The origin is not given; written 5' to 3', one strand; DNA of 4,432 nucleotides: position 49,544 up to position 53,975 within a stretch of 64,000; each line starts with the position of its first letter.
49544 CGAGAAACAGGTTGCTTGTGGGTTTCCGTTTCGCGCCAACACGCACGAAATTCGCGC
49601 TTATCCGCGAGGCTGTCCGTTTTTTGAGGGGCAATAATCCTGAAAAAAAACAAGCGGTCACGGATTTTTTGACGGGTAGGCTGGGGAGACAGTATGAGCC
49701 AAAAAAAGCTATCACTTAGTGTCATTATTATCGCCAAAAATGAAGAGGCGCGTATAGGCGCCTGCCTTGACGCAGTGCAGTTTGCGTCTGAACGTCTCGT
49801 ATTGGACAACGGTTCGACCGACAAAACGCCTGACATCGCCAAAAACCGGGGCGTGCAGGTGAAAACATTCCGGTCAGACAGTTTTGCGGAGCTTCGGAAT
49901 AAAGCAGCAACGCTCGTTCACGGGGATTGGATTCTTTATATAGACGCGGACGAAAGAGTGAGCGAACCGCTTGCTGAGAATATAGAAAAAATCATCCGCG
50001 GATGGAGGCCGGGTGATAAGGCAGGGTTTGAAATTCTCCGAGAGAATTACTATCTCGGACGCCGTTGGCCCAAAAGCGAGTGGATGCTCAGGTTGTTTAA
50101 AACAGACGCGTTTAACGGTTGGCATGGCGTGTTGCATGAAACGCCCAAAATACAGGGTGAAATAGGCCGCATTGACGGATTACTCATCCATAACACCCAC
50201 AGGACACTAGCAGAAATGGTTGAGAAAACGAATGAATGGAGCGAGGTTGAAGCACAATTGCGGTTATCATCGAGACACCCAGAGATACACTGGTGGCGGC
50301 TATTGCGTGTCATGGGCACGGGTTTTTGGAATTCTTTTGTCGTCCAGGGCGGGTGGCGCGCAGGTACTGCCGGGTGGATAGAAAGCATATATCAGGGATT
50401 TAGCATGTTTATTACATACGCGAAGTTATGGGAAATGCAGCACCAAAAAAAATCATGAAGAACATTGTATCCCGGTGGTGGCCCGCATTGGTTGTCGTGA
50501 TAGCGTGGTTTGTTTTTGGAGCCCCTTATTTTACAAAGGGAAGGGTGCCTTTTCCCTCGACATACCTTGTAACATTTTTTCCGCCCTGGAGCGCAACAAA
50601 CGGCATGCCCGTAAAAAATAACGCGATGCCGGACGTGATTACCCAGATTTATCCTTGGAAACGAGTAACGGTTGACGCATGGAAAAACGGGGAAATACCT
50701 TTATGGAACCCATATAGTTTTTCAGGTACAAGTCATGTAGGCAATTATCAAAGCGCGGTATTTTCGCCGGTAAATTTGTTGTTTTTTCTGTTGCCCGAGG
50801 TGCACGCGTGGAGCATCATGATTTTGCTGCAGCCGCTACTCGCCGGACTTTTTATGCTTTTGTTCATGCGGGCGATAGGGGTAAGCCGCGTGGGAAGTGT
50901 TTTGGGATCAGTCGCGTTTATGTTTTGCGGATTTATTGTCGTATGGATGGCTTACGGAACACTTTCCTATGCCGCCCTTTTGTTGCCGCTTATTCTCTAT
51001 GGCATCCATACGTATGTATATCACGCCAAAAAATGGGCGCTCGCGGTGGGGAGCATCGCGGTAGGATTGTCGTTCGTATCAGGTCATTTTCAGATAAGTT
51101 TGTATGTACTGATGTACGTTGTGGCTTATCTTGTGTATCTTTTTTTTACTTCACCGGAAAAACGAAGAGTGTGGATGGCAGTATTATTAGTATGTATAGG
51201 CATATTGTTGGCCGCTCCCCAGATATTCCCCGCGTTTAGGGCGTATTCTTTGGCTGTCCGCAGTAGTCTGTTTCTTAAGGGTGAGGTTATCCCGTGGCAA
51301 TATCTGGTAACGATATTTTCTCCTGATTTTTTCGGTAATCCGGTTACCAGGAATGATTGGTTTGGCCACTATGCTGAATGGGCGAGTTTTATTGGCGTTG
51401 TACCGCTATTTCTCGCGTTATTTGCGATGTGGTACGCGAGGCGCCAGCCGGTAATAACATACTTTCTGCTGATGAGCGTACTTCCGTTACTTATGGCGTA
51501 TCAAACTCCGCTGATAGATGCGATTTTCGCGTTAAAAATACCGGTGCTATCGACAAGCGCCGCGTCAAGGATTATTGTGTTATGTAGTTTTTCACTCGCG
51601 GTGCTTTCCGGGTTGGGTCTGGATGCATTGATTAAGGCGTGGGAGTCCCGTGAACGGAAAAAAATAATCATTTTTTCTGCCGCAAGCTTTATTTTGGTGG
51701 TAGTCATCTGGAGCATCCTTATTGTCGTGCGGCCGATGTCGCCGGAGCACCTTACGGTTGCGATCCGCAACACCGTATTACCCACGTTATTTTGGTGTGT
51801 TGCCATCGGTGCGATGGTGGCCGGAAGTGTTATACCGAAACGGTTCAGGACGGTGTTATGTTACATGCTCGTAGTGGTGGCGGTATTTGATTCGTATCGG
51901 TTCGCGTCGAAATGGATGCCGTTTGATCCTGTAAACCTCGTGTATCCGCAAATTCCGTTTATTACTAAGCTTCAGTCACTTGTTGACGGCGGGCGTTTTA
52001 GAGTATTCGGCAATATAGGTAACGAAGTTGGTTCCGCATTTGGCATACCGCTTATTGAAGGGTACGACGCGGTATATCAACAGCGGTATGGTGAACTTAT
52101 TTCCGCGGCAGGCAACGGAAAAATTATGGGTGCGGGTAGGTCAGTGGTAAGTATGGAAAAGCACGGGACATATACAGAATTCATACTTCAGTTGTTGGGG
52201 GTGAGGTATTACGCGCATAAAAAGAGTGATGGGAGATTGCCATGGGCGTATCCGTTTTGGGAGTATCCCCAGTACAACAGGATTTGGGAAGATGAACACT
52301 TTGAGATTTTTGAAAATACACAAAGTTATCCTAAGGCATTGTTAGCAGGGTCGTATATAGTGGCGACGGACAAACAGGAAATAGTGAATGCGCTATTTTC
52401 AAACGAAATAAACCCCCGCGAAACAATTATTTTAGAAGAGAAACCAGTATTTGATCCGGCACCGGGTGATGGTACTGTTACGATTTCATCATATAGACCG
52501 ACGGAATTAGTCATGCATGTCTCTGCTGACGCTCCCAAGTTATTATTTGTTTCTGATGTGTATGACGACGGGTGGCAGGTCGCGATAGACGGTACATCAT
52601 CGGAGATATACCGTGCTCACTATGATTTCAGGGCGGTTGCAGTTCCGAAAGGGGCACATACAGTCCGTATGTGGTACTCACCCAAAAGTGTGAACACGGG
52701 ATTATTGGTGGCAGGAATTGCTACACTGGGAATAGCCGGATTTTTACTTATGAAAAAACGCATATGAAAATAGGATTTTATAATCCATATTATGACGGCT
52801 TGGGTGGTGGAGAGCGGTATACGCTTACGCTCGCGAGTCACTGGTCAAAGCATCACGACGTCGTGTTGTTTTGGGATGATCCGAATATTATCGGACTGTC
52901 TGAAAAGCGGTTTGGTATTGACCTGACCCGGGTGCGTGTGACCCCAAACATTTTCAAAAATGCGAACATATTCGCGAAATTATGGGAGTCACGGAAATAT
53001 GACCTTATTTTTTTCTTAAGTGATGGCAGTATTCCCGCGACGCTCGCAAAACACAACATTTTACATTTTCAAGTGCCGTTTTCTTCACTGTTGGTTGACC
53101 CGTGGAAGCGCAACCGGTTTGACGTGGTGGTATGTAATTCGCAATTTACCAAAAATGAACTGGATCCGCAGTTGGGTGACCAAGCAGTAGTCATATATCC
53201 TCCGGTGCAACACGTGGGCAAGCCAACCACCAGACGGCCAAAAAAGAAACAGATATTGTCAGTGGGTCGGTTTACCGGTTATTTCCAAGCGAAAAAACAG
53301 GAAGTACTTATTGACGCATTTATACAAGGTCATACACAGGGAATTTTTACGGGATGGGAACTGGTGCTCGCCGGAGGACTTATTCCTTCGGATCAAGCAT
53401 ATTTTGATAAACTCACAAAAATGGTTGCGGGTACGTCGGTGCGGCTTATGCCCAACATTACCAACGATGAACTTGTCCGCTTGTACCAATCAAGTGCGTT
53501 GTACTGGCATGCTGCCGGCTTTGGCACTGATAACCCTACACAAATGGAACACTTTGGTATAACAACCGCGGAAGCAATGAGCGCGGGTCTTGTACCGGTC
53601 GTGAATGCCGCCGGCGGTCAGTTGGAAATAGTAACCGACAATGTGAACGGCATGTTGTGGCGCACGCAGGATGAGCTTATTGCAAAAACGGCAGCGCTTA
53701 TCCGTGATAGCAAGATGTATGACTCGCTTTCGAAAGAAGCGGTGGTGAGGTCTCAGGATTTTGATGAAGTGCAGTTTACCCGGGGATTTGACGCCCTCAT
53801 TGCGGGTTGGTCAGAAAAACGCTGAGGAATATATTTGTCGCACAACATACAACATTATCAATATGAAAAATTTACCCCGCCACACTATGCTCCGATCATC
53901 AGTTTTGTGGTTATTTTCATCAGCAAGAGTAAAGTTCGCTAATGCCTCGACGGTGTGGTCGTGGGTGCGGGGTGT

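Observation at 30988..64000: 33-kb cell-envelope glycosylation island unusually rich in GT-C-type membrane glycosyltransferases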

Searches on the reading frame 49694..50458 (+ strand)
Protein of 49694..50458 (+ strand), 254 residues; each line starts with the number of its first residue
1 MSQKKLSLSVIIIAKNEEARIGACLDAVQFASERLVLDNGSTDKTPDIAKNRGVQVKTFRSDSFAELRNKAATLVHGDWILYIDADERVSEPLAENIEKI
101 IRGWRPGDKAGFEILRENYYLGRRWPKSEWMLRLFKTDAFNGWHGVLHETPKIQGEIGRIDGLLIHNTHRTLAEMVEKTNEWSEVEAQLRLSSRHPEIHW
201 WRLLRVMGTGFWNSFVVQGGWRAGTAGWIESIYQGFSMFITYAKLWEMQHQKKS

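Call 6: search_protein_families(library=pfam, proteins=[window:49694-50458:+], max_evalue=0.01)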
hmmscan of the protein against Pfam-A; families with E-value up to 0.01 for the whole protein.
window:49694-50458:+ (254 aa): 3 families
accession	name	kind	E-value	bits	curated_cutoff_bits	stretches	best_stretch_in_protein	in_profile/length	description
PF00535.33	Glycos_transf_2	-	3e-15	57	23.3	1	9-146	1-149/168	Glycosyl transferase family 2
PF13704.12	Glyco_tranf_2_4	-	7.2e-07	30.1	27.5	1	15-90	1-85/98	Glycosyl transferase family 2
PF10111.15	Glyco_tranf_2_2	-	0.006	16.5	27.3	1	28-101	23-106/276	Glycosyltransferase like family 2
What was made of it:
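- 49694..50458 (+): g17: GT2, paralog of g15. PF00535 3e-15 (call 6).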

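Call 69: search_protein_families(library=ncbifam, proteins=[window:49694-50458:+], max_evalue=0.000001)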
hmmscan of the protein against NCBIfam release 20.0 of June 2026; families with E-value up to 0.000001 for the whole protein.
window:49694-50458:+ (254 aa): 2 families
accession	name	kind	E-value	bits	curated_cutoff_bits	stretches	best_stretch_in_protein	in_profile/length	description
TIGR04283.1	glyco_like_mftF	equivalog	8.5e-12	45.1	182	1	8-112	1-107/221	TIGR04283 family arsenosugar biosynthesis glycosyltransferase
TIGR04195.1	S_glycosyl_SunS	equivalog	8.1e-11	41.4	350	1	8-100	59-154/421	SunS family peptide S-glycosyltransferase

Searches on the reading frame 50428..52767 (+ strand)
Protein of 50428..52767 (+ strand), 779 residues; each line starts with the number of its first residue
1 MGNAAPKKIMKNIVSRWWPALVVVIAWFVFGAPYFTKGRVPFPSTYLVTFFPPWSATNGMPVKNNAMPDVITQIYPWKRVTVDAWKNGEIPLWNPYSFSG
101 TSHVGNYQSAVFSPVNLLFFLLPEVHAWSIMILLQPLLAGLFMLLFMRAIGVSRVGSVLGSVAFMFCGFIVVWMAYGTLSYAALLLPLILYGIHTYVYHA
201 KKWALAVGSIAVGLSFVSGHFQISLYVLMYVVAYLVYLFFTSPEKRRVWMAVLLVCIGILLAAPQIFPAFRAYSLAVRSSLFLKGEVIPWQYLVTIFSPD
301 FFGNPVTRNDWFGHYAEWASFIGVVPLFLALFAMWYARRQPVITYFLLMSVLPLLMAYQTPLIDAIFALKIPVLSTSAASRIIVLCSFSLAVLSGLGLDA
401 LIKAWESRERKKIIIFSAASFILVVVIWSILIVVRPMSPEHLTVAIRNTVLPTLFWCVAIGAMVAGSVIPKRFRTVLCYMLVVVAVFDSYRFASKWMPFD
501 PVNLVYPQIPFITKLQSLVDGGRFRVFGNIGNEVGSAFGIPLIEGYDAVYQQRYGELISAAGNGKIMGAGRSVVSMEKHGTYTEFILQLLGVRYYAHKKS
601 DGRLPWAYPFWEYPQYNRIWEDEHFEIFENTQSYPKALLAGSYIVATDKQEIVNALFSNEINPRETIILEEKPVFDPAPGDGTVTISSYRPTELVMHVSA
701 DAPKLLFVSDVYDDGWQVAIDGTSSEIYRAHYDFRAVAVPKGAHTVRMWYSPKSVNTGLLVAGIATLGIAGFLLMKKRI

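Call 6: search_protein_families(library=pfam, proteins=[window:50428-52767:+], max_evalue=0.01)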
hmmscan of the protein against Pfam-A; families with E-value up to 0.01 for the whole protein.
window:50428-52767:+ (779 aa): 1 family
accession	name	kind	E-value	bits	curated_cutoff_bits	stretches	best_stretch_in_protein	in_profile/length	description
PF09586.16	YfhO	-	1.5e-22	80.3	28.5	2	684-761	756-834/835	Bacterial membrane protein YfhO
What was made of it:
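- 50428..52767 (+): g18: GT-C, YfhO family (779 aa). Last gene of the conserved left module. PF09586 1.5e-22 (call 6).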

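Call 9: search_protein_families(library=ncbifam, proteins=[window:50428-52767:+], max_evalue=0.1)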
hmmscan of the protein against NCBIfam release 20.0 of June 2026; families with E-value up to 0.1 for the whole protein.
window:50428-52767:+ (779 aa): 2 families
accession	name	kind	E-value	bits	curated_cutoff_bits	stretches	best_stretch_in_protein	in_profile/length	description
NF047589.1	GlcsyltransPgfM1Strep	equivalog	3e-06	25.5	1400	1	686-769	863-947/955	glycosyltransferase PgfM1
NF047590.1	GlcsyltransPgfM2Strep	equivalog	4.5e-06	25.1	1500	1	703-767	807-871/884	glycosyltransferase PgfM2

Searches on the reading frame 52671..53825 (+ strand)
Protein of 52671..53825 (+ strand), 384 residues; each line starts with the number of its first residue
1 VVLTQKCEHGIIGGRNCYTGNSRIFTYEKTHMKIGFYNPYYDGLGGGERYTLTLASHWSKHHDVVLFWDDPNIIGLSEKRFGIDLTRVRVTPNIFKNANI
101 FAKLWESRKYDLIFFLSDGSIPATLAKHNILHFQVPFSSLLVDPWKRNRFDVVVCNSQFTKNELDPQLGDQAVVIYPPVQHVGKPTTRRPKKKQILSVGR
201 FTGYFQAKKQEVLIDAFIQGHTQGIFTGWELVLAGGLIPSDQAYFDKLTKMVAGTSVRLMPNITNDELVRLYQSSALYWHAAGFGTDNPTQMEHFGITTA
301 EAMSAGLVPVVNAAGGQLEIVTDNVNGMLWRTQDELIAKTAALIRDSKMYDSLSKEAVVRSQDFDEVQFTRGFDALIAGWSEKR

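Call 6: search_protein_families(library=pfam, proteins=[window:52671-53825:+], max_evalue=0.01)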
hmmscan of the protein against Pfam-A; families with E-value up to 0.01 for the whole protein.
window:52671-53825:+ (384 aa): 4 families
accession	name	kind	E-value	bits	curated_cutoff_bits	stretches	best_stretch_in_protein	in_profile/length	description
PF00534.26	Glycos_transf_1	-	1.5e-19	70.6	26.4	1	187-357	10-169/172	Glycosyl transferases group 1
PF13692.12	Glyco_trans_1_4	-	1.6e-13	51.6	27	1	193-346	2-142/142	Glycosyl transferases group 1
PF13439.12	Glyco_transf_4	-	1.4e-08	35.3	28.5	1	45-179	2-166/170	Glycosyltransferase Family 4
PF20706.3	GT4-conflict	-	0.0018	17.8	26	1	162-327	163-326/385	Family 4 Glycosyltransferase in conflict systems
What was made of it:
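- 52764..53825 (+): g19: GT4. Glycos_transf_1 1.5e-19 (call 6).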

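Call 47: search_protein_families(library=ncbifam, proteins=[window:52761-53825:+], max_evalue=0.00001)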
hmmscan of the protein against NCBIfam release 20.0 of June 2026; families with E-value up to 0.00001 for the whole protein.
window:52761-53825:+ (354 aa): 6 families
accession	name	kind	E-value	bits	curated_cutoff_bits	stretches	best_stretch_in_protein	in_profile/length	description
TIGR03999.1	thiol_BshA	equivalog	4.6e-08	32.4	273.7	1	260-343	280-366/375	N-acetyl-alpha-D-glucosaminyl L-malate synthase BshA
NF041876.1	EPS_EpsE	equivalog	1.5e-07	31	400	1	163-327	215-372/389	exopolysaccharide biosynthesis GT4 family glycosyltransferase EpsE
NF038229.1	Glyco4_Geo_Pelo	equivalog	3.6e-07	29.5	400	1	200-331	194-318/338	GPMC system family 4 glycosyltransferase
NF049988.1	MGlcDAGSynMgs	equivalog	4.2e-06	26.4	400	1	181-345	229-382/398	alpha-monoglucosyldiacylglycerol synthase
TIGR03449.1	mycothiol_MshA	equivalog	7.7e-06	25.1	462.5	1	178-334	233-387/406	D-inositol-3-phosphate glycosyltransferase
NF007396.0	PRK09922.1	equivalog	8.2e-06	24.9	385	0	261-321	268-331/361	lipopolysaccharide 1,6-galactosyltransferase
